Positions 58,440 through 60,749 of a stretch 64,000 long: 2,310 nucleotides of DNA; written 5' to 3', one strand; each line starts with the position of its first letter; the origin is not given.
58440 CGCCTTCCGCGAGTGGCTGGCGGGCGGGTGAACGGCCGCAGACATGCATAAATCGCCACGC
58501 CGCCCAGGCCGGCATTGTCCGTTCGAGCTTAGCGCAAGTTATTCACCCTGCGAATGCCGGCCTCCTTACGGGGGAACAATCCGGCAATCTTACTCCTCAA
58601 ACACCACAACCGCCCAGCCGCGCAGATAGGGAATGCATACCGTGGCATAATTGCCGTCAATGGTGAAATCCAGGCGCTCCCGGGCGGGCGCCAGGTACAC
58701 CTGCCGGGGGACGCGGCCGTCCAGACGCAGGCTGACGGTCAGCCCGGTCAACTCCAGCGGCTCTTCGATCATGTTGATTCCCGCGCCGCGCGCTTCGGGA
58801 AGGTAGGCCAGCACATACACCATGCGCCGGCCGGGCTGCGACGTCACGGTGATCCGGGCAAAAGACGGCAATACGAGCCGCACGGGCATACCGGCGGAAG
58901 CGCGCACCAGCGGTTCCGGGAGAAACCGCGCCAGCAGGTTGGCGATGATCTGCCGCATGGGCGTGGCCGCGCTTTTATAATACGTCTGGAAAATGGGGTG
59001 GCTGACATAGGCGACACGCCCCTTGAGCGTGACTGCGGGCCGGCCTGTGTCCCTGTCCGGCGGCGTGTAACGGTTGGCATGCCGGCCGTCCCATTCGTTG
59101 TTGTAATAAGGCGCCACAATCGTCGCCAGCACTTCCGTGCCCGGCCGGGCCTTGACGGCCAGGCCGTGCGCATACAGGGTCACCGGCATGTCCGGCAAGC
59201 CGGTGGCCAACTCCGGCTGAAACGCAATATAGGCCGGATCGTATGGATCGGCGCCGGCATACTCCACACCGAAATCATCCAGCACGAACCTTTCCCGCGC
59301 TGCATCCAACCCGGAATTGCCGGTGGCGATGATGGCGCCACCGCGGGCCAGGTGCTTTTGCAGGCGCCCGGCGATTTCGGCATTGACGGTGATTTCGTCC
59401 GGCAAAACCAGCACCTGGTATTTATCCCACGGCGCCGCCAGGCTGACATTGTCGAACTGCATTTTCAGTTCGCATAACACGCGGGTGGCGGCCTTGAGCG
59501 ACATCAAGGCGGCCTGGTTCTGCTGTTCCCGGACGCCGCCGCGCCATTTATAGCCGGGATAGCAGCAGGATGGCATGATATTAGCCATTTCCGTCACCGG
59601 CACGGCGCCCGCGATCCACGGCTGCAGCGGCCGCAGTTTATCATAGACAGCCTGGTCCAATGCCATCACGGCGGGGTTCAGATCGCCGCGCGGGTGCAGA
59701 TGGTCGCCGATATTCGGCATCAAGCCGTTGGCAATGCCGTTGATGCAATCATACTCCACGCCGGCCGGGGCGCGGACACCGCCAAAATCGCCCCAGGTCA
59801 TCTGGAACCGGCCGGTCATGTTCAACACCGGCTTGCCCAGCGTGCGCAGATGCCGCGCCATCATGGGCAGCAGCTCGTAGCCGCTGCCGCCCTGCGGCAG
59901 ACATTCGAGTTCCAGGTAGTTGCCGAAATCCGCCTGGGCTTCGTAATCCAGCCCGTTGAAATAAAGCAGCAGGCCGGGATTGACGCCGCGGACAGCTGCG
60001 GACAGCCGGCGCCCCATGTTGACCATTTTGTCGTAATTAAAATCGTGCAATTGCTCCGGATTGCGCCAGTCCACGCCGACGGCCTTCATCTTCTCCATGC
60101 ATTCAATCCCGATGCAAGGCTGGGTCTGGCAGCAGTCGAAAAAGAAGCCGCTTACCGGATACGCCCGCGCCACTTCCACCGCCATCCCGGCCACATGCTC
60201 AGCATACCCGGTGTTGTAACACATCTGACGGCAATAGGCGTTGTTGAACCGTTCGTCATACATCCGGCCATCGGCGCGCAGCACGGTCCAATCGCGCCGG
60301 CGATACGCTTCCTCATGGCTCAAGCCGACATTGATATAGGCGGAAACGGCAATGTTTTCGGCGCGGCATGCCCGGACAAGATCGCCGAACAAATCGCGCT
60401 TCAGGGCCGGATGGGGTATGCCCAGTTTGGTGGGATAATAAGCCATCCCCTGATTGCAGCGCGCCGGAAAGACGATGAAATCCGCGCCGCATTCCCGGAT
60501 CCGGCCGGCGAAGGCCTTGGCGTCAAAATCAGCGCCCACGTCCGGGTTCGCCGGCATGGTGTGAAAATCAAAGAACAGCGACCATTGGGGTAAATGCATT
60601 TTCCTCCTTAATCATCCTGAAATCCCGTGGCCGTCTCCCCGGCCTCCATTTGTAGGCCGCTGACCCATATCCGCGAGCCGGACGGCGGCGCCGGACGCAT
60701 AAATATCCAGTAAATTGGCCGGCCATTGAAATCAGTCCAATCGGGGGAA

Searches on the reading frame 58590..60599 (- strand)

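Call 89: search_protein_families(library=pfam, proteins=[window:58590-60599:-], max_evalue=0.001)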
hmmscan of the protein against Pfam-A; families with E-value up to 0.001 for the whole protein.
window:58590-60599:- (669 aa): 3 families
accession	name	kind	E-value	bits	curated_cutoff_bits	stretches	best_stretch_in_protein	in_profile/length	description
PF14871.12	GHL6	-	7.6e-25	88.1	35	1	26-155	1-131/132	Hypothetical glycosyl hydrolase 6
PF08532.16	Glyco_hydro_42M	-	2.2e-07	31.1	25.8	1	374-443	38-107/207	Beta-galactosidase trimerisation domain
PF01120.23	Alpha_L_fucos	-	1.6e-06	28.3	25.2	1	23-172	92-217/345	Alpha-L-fucosidase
